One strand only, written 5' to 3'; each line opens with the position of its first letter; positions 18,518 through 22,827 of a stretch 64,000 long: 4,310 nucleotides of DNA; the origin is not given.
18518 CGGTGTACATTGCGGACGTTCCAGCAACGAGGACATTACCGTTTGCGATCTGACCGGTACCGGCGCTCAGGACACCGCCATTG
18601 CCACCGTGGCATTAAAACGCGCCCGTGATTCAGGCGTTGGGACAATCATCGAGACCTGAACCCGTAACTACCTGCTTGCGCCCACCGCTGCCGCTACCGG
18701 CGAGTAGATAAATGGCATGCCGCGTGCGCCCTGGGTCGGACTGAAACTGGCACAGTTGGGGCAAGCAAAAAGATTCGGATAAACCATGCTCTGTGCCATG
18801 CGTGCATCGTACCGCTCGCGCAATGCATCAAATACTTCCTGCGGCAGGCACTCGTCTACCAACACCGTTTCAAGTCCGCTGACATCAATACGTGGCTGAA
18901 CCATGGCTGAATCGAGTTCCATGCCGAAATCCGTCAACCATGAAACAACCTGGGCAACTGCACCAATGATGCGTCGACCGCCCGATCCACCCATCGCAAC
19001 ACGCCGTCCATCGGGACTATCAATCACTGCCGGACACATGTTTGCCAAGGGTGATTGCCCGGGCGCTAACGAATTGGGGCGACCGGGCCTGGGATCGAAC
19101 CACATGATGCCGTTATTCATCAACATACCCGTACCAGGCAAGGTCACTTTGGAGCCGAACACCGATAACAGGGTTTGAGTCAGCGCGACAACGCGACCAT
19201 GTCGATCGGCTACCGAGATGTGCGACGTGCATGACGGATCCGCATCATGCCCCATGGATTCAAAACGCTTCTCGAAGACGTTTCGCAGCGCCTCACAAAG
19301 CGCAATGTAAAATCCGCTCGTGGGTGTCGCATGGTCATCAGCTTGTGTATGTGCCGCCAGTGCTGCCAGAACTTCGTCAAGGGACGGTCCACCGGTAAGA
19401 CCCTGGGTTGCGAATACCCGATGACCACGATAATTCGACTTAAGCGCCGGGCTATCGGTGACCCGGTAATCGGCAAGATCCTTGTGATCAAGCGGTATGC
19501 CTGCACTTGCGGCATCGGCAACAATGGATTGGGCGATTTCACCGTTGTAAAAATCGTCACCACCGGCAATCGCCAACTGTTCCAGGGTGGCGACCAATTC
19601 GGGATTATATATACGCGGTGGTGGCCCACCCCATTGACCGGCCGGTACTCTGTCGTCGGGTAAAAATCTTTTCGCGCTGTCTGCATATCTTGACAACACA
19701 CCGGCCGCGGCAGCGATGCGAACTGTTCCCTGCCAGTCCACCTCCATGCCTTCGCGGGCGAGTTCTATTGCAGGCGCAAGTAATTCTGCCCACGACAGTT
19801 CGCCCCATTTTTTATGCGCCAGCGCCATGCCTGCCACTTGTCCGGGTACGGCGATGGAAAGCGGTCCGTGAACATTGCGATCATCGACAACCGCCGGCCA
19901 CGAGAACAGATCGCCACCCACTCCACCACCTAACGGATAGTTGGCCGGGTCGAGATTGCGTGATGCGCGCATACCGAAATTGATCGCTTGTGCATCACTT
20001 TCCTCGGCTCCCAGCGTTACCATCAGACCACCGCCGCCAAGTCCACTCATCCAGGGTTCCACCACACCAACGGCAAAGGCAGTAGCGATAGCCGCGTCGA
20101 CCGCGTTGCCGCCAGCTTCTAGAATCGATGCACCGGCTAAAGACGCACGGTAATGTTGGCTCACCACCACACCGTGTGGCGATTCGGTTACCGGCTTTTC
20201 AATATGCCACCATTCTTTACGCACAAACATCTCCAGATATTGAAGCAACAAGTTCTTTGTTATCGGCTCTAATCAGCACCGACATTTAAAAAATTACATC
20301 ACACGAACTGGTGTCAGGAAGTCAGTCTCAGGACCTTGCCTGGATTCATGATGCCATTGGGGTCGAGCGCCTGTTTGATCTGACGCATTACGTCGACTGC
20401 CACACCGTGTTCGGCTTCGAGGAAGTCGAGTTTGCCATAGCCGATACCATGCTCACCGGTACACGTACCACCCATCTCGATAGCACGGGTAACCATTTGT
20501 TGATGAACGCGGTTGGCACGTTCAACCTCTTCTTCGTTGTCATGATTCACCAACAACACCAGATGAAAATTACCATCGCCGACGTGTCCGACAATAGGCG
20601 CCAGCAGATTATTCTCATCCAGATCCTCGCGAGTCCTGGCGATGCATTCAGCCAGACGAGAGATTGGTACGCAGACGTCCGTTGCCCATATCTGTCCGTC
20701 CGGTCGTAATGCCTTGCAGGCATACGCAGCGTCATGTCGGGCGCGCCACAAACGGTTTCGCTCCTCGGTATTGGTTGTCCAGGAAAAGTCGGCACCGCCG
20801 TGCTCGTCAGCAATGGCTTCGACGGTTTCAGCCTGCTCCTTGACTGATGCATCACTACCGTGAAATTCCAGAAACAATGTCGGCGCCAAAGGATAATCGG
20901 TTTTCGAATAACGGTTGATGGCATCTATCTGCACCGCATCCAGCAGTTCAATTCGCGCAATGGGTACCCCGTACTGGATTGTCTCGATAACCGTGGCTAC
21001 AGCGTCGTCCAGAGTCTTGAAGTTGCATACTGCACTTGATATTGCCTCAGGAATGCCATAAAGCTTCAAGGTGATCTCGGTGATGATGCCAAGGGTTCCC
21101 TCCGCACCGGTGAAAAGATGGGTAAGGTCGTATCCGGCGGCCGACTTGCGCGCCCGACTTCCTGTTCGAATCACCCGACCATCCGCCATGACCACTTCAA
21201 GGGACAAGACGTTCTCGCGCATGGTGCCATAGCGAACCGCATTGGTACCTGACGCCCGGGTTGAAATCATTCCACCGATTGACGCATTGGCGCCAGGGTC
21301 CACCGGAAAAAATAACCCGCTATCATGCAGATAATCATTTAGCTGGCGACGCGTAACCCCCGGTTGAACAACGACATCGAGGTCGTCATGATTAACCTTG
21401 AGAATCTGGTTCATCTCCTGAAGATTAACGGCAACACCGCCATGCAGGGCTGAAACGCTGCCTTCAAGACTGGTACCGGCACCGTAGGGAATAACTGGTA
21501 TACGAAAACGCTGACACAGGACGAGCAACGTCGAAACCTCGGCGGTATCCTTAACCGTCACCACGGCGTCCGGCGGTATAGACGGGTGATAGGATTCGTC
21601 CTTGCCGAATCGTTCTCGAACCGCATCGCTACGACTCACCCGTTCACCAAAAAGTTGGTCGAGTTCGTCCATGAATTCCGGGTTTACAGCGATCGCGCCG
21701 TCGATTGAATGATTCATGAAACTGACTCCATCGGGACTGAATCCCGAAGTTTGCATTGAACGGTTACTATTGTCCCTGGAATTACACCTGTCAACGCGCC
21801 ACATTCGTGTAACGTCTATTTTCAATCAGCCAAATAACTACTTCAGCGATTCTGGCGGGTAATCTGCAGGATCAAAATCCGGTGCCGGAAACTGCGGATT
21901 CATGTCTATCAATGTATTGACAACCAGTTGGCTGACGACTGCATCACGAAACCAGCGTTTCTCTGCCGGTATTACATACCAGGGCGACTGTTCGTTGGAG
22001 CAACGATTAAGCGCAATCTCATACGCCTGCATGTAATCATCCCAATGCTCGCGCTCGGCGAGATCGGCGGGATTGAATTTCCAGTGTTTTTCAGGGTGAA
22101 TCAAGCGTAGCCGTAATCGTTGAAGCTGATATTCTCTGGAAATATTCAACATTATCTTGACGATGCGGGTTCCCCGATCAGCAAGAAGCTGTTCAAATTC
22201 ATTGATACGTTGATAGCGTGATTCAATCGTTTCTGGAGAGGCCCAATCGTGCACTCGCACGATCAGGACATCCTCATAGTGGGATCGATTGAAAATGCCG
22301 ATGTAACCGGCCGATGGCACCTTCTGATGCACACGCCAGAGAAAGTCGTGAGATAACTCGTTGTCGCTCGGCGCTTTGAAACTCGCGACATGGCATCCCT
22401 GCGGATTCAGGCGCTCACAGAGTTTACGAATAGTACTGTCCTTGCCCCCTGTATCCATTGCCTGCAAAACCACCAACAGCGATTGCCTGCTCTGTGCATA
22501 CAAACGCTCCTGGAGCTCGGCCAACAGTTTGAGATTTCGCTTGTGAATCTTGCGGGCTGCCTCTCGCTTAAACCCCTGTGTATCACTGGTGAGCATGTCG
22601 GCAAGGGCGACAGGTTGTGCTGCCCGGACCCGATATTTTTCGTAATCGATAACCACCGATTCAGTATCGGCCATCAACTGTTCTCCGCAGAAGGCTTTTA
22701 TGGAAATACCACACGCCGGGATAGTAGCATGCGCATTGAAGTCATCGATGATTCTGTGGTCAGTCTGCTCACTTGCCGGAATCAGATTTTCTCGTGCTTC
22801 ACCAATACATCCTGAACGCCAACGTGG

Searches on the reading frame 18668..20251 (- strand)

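Call 35: search_protein_families(library=pfam, max_evalue=0.000001, proteins=[window:18668-20251:-])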
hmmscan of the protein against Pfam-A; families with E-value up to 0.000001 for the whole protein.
window:18668-20251:- (527 aa): 1 family
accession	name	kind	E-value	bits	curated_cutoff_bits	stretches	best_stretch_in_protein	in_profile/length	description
PF01019.26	G_glu_transpept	-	6.6e-95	319.3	27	2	42-335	2-278/512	Gamma-glutamyltranspeptidase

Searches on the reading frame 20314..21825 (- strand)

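Call 35: search_protein_families(library=pfam, max_evalue=0.000001, proteins=[window:20314-21825:-])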
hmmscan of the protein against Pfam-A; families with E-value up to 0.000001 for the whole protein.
window:20314-21825:- (503 aa): 2 families
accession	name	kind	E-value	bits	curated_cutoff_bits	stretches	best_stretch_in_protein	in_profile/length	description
PF02913.24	FAD-oxidase_C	-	5e-70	236.5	21.2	1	258-498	1-248/248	FAD linked oxidases, C-terminal domain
PF01565.28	FAD_binding_4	-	3.9e-39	134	26.4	1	85-222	1-139/139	FAD binding domain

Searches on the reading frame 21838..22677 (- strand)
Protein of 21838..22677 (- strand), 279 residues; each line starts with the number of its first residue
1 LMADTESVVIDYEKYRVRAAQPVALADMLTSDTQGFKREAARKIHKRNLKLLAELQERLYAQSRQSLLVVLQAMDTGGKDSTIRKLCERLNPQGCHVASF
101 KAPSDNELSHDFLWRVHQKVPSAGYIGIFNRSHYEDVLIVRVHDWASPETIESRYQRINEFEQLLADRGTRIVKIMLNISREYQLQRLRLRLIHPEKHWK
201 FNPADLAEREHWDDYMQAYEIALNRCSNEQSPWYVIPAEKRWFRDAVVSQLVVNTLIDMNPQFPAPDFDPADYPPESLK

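Call 35: search_protein_families(library=pfam, max_evalue=0.000001, proteins=[window:21838-22677:-])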
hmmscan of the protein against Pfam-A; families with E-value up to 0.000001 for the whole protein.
window:21838-22677:- (279 aa): 1 family
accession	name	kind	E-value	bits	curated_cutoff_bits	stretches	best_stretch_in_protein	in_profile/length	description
PF03976.20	PPK2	-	2.4e-69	233.8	22.3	1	40-262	7-227/229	Polyphosphate kinase 2 (PPK2)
